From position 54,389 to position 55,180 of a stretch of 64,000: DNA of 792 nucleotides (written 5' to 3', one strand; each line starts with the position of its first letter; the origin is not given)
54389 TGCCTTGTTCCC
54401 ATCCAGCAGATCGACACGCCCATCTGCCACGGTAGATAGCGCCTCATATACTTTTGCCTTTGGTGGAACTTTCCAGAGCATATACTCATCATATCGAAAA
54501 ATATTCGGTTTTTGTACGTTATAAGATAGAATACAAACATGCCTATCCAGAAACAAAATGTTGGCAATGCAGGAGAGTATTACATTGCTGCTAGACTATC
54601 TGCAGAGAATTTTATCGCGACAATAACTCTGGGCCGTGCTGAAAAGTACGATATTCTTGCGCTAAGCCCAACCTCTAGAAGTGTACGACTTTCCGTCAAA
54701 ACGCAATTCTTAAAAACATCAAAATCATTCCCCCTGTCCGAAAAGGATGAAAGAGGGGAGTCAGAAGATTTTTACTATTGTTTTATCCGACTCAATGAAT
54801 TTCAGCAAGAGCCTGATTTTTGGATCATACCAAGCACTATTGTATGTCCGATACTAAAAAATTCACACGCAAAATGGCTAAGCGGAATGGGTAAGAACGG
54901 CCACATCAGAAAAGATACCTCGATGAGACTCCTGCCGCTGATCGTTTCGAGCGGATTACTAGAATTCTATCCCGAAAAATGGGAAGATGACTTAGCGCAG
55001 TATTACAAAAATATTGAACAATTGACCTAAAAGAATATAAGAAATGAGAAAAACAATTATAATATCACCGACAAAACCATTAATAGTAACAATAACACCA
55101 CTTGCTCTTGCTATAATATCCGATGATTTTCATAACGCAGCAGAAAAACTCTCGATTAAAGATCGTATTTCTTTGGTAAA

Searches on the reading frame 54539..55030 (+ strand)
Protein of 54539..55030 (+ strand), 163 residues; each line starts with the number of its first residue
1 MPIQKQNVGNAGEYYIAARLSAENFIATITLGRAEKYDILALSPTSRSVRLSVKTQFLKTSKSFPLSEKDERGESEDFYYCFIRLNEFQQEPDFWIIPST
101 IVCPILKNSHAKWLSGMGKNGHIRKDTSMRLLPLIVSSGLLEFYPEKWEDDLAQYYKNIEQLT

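Call 3: search_protein_families(library=pfam, proteins=[window:54539-55030:+], max_evalue=0.01)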
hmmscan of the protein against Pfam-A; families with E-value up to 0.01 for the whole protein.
window:54539-55030:+ (163 aa): 0 families

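Call 4: search_protein_families(library=padloc, proteins=[window:54539-55030:+], max_evalue=0.01)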
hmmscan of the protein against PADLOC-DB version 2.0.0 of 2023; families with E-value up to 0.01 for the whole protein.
window:54539-55030:+ (163 aa): 1 family
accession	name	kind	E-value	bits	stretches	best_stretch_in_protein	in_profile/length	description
PDLC05008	PDC-S36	-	0.00099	16.9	1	36-99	198-262/280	-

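Call 5: search_protein_families(library=ncbifam, proteins=[window:54539-55030:+], max_evalue=0.01)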
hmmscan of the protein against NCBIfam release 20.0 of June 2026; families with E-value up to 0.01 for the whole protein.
window:54539-55030:+ (163 aa): 0 families

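Call 93: search_protein_families(library=pfam, proteins=[window:54539-55030:+], max_evalue=5)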
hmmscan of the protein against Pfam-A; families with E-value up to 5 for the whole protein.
window:54539-55030:+ (163 aa): 1 family
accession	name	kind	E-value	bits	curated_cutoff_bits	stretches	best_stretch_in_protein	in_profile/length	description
PF11645.14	PDDEXK_5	-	0.12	12.9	26.1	1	4-61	2-58/138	PD-(D/E)XK endonuclease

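Call 94: search_protein_families(library=phrogs, proteins=[window:54539-55030:+], max_evalue=0.01)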
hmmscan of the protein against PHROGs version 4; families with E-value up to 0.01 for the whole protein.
window:54539-55030:+ (163 aa): 3 families
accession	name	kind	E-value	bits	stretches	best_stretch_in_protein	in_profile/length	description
phrog_29029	-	unknown function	3.2e-07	31.4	1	6-105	10-112/147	-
phrog_26985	-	unknown function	4.9e-06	27.3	1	10-106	17-117/174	-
phrog_5018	-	unknown function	0.0052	18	1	5-92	4-96/134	-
